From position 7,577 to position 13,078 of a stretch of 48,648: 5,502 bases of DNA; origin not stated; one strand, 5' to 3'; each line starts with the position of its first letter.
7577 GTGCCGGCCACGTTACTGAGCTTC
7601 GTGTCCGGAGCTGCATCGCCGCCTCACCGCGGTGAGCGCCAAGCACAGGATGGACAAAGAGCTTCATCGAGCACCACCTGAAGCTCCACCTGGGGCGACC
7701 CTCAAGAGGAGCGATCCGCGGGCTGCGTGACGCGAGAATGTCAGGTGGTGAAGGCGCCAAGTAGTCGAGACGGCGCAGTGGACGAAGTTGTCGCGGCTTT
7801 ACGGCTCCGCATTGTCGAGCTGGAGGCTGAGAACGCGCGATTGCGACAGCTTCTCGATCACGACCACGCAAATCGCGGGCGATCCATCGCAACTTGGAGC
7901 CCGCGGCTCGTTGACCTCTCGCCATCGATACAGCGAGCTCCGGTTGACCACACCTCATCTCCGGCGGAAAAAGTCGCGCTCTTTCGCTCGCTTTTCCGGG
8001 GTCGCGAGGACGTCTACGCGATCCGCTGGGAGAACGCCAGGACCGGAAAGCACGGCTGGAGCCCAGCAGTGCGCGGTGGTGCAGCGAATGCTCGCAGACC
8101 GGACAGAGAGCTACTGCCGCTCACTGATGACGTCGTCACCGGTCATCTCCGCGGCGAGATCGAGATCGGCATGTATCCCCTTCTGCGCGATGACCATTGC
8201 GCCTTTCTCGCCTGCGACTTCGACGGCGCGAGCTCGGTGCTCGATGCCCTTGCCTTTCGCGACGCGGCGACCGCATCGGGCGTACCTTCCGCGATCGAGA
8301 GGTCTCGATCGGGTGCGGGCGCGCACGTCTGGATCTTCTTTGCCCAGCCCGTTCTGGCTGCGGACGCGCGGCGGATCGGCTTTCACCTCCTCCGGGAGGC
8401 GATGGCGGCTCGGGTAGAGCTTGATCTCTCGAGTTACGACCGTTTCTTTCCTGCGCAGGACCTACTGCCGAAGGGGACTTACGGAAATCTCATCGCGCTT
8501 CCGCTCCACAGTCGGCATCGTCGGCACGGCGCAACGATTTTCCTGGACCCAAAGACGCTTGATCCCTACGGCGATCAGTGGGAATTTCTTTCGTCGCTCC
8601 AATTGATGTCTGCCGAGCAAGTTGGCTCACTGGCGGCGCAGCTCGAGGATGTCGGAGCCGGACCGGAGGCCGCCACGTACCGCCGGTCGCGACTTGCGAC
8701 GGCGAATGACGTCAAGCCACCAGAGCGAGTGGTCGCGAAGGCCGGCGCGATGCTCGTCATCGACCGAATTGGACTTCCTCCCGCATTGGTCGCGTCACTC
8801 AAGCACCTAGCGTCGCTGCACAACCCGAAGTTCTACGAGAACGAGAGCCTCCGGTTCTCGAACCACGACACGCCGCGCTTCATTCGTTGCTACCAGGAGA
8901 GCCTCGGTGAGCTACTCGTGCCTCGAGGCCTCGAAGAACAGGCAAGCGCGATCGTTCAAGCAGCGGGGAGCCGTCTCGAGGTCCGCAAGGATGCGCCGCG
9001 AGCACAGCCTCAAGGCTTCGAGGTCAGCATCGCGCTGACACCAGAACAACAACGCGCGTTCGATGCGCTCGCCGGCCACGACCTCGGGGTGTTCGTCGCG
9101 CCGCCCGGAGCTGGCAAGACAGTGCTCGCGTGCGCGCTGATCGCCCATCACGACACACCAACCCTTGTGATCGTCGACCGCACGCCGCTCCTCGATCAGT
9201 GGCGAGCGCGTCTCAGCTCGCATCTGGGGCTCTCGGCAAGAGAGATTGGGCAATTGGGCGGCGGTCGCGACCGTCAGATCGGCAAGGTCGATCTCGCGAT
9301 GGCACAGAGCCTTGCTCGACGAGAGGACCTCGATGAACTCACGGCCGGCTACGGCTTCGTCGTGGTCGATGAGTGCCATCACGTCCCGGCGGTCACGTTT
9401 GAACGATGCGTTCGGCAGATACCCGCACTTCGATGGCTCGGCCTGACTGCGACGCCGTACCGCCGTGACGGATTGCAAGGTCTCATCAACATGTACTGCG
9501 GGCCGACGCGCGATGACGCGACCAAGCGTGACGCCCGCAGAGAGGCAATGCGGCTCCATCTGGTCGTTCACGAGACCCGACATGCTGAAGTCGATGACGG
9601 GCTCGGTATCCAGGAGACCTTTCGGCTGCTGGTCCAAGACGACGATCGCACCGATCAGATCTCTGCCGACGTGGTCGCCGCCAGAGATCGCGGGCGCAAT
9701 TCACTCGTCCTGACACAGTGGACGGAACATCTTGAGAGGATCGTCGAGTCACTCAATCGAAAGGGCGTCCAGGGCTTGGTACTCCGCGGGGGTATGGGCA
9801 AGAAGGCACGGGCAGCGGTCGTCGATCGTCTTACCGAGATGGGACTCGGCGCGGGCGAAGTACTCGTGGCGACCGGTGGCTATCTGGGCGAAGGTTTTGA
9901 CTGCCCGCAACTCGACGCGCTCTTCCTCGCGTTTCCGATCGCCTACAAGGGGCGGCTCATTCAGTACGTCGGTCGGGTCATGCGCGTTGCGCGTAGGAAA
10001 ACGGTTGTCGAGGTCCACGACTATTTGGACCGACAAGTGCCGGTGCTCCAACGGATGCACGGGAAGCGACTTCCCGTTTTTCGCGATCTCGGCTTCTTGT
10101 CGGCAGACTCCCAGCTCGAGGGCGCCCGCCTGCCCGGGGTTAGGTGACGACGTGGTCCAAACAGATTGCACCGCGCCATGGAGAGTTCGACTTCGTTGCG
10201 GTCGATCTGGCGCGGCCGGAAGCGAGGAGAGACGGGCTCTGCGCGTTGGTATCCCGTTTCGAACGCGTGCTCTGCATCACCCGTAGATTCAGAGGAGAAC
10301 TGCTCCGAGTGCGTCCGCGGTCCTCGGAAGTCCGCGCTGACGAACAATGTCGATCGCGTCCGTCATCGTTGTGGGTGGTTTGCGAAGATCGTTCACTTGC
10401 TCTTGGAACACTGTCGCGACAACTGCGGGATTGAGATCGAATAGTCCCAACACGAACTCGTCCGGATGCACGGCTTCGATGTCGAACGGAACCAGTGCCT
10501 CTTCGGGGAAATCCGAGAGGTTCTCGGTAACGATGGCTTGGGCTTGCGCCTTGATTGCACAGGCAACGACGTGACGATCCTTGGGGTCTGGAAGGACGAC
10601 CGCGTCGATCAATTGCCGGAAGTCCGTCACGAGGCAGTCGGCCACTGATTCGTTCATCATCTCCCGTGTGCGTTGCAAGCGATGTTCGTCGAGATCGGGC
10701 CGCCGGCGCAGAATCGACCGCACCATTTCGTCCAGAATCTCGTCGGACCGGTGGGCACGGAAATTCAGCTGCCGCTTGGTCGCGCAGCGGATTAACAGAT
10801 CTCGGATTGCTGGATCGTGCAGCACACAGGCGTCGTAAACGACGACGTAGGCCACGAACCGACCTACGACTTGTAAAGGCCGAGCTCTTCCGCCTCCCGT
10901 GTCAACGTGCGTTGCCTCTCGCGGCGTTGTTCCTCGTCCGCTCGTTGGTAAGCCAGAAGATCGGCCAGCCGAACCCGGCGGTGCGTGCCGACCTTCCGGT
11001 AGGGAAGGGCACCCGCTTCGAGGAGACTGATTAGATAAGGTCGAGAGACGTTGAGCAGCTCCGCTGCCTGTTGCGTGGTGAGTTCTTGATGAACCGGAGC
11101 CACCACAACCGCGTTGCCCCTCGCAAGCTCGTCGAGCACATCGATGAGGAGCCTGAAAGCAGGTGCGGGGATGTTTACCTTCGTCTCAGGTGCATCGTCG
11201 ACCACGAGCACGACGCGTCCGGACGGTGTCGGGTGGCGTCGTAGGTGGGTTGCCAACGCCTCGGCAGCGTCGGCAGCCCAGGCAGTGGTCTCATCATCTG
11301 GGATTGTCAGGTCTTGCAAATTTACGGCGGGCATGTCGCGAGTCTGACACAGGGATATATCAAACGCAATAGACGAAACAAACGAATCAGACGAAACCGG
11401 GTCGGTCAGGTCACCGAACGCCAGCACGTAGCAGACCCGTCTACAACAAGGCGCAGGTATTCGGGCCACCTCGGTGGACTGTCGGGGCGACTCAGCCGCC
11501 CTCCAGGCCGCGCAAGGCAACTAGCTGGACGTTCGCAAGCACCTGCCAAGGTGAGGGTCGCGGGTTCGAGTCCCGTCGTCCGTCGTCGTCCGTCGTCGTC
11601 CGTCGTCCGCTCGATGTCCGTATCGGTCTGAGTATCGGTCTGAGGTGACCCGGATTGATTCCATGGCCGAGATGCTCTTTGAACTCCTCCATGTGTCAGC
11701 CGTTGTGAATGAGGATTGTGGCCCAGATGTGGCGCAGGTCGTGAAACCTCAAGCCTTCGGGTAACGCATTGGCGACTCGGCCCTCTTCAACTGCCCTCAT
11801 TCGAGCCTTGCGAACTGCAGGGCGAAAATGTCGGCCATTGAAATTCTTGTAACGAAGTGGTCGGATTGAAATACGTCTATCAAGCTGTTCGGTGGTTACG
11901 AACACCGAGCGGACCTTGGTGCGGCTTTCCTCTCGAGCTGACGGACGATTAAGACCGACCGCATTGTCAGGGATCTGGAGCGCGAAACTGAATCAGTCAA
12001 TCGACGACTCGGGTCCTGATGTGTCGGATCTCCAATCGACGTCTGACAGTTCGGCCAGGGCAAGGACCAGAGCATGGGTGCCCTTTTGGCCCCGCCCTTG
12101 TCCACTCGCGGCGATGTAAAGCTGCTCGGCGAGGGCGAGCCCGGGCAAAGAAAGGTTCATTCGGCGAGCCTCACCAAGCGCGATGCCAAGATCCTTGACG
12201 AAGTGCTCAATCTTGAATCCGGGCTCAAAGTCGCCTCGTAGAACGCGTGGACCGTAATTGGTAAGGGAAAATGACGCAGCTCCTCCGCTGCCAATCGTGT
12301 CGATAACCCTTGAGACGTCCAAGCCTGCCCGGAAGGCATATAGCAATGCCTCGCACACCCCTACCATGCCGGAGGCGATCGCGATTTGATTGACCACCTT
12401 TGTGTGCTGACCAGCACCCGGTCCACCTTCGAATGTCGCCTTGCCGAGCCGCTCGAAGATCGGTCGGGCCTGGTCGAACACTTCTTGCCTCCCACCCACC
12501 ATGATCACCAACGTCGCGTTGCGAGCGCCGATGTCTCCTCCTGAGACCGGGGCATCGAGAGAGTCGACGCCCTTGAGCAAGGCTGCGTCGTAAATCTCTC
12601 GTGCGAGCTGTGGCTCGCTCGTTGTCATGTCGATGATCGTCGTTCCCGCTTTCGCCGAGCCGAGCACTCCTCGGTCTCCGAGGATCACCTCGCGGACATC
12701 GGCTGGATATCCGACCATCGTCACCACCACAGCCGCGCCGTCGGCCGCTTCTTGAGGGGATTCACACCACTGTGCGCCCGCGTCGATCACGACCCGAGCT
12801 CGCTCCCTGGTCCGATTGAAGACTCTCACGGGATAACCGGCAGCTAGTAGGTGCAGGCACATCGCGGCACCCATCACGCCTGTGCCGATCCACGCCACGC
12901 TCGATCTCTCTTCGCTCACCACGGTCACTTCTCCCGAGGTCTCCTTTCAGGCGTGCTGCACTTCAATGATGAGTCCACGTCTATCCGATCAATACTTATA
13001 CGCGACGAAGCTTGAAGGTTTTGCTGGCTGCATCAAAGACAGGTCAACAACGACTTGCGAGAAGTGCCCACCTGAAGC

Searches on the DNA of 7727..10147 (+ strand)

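Call 44: search_dna_similar(query=L087:8965-11355:+, collection=ecoli_genomes, mode=near, max_rows=25, rows=spread)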
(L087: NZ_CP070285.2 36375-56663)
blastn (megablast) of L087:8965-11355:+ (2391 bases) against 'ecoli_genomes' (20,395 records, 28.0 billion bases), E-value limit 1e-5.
Records with a match: 522; places in all: 535; records where one place covers at least 80% of the query: 493.
Genomes with a match: 521 of 5426; with a place that covers at least 80% of the query: 492. Places per genome that has any: lowest 1, median 1, highest 2. On chromosomes: 501 places; on plasmids: 34.
Best place of each record, by identity: 90-95% 1; 80-90% 12; 60-80% 509.
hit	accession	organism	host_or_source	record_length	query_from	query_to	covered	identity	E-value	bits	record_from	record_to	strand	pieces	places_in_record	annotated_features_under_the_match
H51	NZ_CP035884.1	Escherichia coli strain LSN03-016011/A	Homo sapiens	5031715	1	2339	98%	78.8%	0e+0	1561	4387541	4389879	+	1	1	TOTE conflict system archaeo-eukaryotic primase domain-containing ...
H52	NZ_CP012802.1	Escherichia coli O157:H7 strain WS4202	derived from CIP 106327 (Collection de ...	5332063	1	2328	97%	79.0%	0e+0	1585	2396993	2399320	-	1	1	TOTE conflict system archaeo-eukaryotic primase domain-containing ...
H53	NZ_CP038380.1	Escherichia coli O157:H7 strain E32511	Homo sapiens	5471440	1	2328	97%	79.0%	0e+0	1585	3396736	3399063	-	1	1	TOTE conflict system archaeo-eukaryotic primase domain-containing ...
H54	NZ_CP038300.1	Escherichia coli O157:H7 strain SS TX 754-1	cattle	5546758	1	2328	97%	79.0%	0e+0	1585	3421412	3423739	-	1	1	TOTE conflict system archaeo-eukaryotic primase domain-containing ...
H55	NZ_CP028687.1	Escherichia coli strain 110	cattle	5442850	1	2328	97%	79.0%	0e+0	1585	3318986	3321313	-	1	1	TOTE conflict system archaeo-eukaryotic primase domain-containing ...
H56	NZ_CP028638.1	Escherichia coli strain 133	cattle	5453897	1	2328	97%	79.0%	0e+0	1585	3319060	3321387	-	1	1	TOTE conflict system archaeo-eukaryotic primase domain-containing ...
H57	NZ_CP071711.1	Escherichia coli strain EC20017429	Homo sapiens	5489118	1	2328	97%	79.0%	0e+0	1585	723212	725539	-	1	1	TOTE conflict system archaeo-eukaryotic primase domain-containing ...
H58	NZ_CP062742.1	Escherichia coli O157:H7 strain Z1626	Homo sapiens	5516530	1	2328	97%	79.0%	0e+0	1585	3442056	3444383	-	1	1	TOTE conflict system archaeo-eukaryotic primase domain-containing ...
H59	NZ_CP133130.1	Escherichia coli O157:H7 strain PNUSAE146744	missing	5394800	1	2328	97%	79.0%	0e+0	1585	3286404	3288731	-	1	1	TOTE conflict system archaeo-eukaryotic primase domain-containing ...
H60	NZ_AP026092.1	Escherichia coli strain 27_141091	Homo sapiens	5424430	1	2328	97%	79.0%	0e+0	1585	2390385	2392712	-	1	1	TOTE conflict system archaeo-eukaryotic primase domain-containing ...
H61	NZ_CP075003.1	Escherichia coli strain 6817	Homo sapiens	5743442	1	2328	97%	79.0%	0e+0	1585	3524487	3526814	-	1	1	TOTE conflict system archaeo-eukaryotic primase domain-containing ...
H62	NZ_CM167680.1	Escherichia coli strain NCCP 15739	Homo sapiens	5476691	1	2328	97%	79.0%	0e+0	1585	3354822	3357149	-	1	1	TOTE conflict system archaeo-eukaryotic primase domain-containing ...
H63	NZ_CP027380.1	Escherichia coli strain 2013C-3250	missing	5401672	1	2328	97%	79.0%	0e+0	1580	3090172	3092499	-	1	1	TOTE conflict system archaeo-eukaryotic primase domain-containing ...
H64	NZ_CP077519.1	Escherichia coli O111:H8 strain 7-16 37A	bovine feces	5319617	1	2328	97%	79.0%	0e+0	1580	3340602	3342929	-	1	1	TOTE conflict system archaeo-eukaryotic primase domain-containing ...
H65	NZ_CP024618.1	Escherichia coli strain SMN152SH1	cattle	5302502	1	2325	97%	79.0%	0e+0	1585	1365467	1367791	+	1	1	TOTE conflict system archaeo-eukaryotic primase domain-containing ...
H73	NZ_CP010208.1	Escherichia coli strain M11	mouse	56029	12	2328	97%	78.9%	0e+0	1559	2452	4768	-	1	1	TOTE conflict system archaeo-eukaryotic primase domain-containing ...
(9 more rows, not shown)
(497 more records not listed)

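Call 48: get_annotated_region(hit=H52, flank=10000)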
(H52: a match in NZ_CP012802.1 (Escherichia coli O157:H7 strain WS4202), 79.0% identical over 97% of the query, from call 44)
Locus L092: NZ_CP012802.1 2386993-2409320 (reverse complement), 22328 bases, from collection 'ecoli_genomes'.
description: Escherichia coli O157:H7 strain WS4202 chromosome, complete genome
organism: Escherichia coli O157:H7 strain WS4202 (NCBI taxid 83334)
replicon: chromosome; assembly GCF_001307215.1
host: -; source: derived from CIP 106327; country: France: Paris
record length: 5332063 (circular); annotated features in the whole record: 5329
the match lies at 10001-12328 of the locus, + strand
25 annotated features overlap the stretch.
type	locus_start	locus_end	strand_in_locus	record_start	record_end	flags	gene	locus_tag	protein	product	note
CDS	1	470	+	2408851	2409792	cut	-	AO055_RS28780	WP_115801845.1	ACP S-malonyltransferase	-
CDS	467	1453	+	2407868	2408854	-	ycdU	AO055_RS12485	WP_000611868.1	protein YcdU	-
CDS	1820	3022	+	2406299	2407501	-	-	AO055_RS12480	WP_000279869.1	tyrosine-type recombinase/integrase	-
CDS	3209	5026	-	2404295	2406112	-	-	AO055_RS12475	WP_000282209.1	hypothetical protein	-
CDS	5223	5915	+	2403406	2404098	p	-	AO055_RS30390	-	IS1 family transposase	frameshifted; internal stop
CDS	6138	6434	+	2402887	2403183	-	-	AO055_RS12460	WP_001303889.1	helix-turn-helix transcriptional regulator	-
CDS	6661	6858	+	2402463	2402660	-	-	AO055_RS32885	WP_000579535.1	DUF3987 domain-containing protein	-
CDS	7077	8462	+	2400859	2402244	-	-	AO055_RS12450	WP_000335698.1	YfjI family protein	-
CDS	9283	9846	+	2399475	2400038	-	-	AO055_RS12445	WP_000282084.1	inovirus-type Gp2 protein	-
CDS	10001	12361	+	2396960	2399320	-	-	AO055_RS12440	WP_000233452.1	TOTE conflict system archaeo-eukaryotic primase domain-containing protein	-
CDS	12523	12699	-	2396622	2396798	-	-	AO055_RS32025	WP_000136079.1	hypothetical protein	-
CDS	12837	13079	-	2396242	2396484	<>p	-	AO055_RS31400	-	IS30 family transposase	incomplete; partial in the middle of a contig; missing N-terminus and C-terminus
CDS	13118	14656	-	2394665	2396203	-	-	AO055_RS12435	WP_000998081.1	IS66-like element ISEc8 family transposase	-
CDS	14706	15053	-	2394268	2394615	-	tnpB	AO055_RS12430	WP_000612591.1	IS66 family insertion sequence element accessory protein TnpB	TnpB, as the term is used for proteins encoded by IS66 family insertion elements, is considered an accessory protein, ...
CDS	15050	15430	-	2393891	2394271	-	tnpA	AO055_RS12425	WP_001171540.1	IS66-like element accessory protein TnpA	-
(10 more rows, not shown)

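Call 49: get_annotated_region(hit=H51, flank=10000)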
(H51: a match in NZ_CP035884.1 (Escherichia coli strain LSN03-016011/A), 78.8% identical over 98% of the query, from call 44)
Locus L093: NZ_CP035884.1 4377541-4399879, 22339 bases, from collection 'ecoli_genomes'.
description: Escherichia coli strain LSN03-016011/A chromosome, complete genome
organism: Escherichia coli strain LSN03-016011/A (NCBI taxid 562)
replicon: chromosome; assembly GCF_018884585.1
host: Homo sapiens; source: stool; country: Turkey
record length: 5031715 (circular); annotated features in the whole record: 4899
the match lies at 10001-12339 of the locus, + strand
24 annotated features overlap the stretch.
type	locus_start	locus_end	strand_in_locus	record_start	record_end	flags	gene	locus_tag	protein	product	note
CDS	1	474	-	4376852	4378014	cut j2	-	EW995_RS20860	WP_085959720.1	IS3-like element IS3 family transposase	programmed frameshift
CDS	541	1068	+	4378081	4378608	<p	-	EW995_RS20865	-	ACP S-malonyltransferase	incomplete; partial in the middle of a contig; missing N-terminus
CDS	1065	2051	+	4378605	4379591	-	ycdU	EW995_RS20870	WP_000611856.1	protein YcdU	-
ncRNA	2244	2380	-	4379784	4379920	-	-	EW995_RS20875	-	RtT sRNA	rtT sRNA, processed from tyrT transcript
ncRNA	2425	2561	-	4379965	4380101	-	-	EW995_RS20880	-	RtT sRNA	rtT sRNA, processed from tyrT transcript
CDS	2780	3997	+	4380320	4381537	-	-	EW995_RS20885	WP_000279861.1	tyrosine-type recombinase/integrase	-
CDS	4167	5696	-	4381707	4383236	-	-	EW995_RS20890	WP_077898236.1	DUF3987 domain-containing protein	-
CDS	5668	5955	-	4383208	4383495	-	-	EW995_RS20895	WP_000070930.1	helix-turn-helix transcriptional regulator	-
CDS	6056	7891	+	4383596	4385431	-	-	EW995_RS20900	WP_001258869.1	hypothetical protein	-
CDS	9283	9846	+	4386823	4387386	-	-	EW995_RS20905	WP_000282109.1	inovirus-type Gp2 protein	-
CDS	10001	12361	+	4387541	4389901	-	-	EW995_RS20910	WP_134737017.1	TOTE conflict system archaeo-eukaryotic primase domain-containing protein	-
CDS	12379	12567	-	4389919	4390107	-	-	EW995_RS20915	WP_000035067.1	hypothetical protein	-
CDS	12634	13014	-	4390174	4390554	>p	-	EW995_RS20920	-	IS66 family transposase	incomplete; partial in the middle of a contig; missing N-terminus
CDS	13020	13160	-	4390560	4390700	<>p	tnpB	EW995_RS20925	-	IS66 family insertion sequence element accessory protein TnpB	TnpB, as the term is used for proteins encoded by IS66 family insertion elements, is considered an accessory protein, ...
CDS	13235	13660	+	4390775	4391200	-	tnpA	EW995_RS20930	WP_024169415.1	IS66-like element accessory protein TnpA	-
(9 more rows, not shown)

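Call 50: get_annotated_region(hit=H73, flank=8000)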
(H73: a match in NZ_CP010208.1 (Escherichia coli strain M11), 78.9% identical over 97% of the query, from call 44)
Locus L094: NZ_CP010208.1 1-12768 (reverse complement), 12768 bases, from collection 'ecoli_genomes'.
description: Escherichia coli strain M11 plasmid B, complete sequence
organism: Escherichia coli strain M11 (NCBI taxid 562)
replicon: plasmid B; assembly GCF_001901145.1
host: mouse; source: -; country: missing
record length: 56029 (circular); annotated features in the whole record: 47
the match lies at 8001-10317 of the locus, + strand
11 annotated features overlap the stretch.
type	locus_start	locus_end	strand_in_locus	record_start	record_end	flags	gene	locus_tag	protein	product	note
CDS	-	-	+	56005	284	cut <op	-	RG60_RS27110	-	ShlB/FhaC/HecB family hemolysin secretion/activation protein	incomplete; partial in the middle of a contig; missing C-terminus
CDS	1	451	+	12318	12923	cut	-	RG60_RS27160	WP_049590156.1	hypothetical protein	-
CDS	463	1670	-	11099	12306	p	-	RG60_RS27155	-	IS256-like element ISEc39 family transposase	frameshifted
CDS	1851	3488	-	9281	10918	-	-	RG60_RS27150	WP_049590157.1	hypothetical protein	-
CDS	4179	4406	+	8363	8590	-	-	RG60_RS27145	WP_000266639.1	helix-turn-helix transcriptional regulator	-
CDS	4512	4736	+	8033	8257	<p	-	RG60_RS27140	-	DUF3987 domain-containing protein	incomplete; partial in the middle of a contig; missing C-terminus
CDS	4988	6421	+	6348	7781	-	-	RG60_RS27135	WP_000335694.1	YfjI family protein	-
CDS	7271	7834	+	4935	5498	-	-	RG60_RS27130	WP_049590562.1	inovirus-type Gp2 protein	-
CDS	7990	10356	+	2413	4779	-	-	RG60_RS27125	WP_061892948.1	TOTE conflict system archaeo-eukaryotic primase domain-containing protein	-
CDS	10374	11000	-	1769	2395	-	-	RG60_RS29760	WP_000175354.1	hypothetical protein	-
CDS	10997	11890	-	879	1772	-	-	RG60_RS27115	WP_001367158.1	DNA-processing protein DprA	-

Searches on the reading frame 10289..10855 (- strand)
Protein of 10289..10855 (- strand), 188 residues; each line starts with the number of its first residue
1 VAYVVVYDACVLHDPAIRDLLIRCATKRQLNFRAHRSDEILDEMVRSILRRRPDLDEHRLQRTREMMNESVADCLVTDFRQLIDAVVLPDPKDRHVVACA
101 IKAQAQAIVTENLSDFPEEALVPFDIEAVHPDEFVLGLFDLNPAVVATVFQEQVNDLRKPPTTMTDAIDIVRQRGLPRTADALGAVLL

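Call 14: search_protein_families(library=pfam, proteins=[window:10289-10855:-], max_evalue=0.01)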
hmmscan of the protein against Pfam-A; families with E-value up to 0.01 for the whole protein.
window:10289-10855:- (188 aa): 1 family
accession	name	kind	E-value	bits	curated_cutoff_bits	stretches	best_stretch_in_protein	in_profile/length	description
PF13470.12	PIN_3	-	1.2e-09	39.4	27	1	5-113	8-114/115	PIN domain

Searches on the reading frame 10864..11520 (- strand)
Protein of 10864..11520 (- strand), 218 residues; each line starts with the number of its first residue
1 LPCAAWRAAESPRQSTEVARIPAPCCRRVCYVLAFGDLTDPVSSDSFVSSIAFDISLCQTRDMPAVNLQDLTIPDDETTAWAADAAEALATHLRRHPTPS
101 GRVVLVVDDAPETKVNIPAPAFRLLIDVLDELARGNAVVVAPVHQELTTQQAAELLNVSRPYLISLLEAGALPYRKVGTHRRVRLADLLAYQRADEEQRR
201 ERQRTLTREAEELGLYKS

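Call 14: search_protein_families(library=pfam, proteins=[window:10864-11520:-], max_evalue=0.01)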
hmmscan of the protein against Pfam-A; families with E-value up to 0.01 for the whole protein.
window:10864-11520:- (218 aa): 1 family
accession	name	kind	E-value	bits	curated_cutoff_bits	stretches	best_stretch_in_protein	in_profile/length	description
PF12728.13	HTH_17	-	2.3e-12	47.4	27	1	147-193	2-48/51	Helix-turn-helix domain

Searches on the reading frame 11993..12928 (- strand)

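Call 14: search_protein_families(library=pfam, proteins=[window:11993-12928:-], max_evalue=0.01)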
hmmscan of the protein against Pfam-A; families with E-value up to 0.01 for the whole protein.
window:11993-12928:- (311 aa): 6 families
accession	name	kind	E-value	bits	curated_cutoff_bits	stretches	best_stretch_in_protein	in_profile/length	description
PF03446.21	NAD_binding_2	-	2.5e-52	177.6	21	1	11-166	2-157/161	NAD binding domain of 6-phosphogluconate dehydrogenase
PF14833.11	NAD_binding_11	-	2.2e-34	118.8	30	1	171-288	1-119/122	NAD-binding of NADP-dependent 3-hydroxyisobutyrate dehydrogenase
PF03807.23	F420_oxidored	-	1.7e-07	32.2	21.6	1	11-82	2-76/94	NADP oxidoreductase coenzyme F420-dependent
PF01488.26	Shikimate_DH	-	0.00058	20.4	24.3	1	9-48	13-53/138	Shikimate / quinate 5-dehydrogenase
PF02737.24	3HCDH_N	-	0.0024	18.2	22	1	11-51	2-42/180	3-hydroxyacyl-CoA dehydrogenase, NAD binding domain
PF02826.25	2-Hacid_dh_C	-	0.0063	16.3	25.1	0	8-100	36-125/178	D-isomer specific 2-hydroxyacid dehydrogenase, NAD binding domain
